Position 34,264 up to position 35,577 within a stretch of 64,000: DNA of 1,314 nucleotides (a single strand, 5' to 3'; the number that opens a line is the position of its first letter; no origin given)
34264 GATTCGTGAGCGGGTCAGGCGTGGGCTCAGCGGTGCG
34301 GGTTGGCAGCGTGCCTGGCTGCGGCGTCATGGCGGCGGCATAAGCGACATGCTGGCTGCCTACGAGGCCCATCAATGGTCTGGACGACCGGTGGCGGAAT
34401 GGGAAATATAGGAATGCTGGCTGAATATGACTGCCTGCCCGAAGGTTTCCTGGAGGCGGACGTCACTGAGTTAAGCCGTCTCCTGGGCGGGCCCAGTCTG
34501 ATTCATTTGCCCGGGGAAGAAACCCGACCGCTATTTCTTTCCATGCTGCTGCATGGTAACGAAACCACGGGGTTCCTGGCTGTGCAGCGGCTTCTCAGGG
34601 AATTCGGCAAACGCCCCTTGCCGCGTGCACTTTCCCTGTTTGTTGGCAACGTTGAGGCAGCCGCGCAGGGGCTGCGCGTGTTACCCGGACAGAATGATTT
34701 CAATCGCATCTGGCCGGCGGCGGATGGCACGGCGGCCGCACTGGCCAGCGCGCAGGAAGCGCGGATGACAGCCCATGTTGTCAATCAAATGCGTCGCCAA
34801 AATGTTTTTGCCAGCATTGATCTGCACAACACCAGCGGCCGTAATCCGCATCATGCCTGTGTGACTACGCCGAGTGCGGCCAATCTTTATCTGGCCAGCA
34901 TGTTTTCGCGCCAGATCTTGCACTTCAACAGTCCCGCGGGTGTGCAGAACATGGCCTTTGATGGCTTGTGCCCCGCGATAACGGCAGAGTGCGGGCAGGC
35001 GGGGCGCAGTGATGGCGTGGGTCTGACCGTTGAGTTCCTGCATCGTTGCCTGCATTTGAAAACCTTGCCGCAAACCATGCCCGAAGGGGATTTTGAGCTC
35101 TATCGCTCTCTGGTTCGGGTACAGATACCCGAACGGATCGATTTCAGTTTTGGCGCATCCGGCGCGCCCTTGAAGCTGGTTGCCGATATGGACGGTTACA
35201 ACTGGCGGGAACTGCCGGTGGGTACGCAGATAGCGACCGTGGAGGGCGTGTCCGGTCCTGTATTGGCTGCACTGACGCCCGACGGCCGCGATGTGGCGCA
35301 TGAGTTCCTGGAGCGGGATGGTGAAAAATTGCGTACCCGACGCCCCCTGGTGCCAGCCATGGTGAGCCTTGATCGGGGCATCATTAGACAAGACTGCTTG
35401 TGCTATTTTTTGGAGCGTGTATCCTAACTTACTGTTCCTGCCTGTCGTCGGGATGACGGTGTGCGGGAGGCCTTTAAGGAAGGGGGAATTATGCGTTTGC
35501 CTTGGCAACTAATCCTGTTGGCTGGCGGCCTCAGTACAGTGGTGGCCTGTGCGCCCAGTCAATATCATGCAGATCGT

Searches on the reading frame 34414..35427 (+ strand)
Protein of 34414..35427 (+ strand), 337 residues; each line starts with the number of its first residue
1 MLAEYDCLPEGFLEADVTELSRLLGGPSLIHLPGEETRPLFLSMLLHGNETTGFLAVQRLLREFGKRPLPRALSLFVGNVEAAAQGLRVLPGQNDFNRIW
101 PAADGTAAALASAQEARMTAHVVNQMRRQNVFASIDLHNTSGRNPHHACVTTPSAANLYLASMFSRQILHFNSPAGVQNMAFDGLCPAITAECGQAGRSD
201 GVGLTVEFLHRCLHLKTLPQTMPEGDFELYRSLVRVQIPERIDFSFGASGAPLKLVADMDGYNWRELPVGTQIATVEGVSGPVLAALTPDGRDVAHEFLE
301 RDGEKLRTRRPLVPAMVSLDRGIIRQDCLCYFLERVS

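Call 59: search_protein_families(library=pfam, proteins=[window:34414-35427:+])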
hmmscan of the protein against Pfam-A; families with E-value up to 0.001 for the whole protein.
window:34414-35427:+ (337 aa): 1 family
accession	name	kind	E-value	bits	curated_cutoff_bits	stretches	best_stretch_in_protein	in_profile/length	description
PF24827.1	AstE_AspA_cat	-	4.5e-13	49.6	25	1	43-198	8-172/192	Succinylglutamate desuccinylase/Aspartoacylase catalytic domain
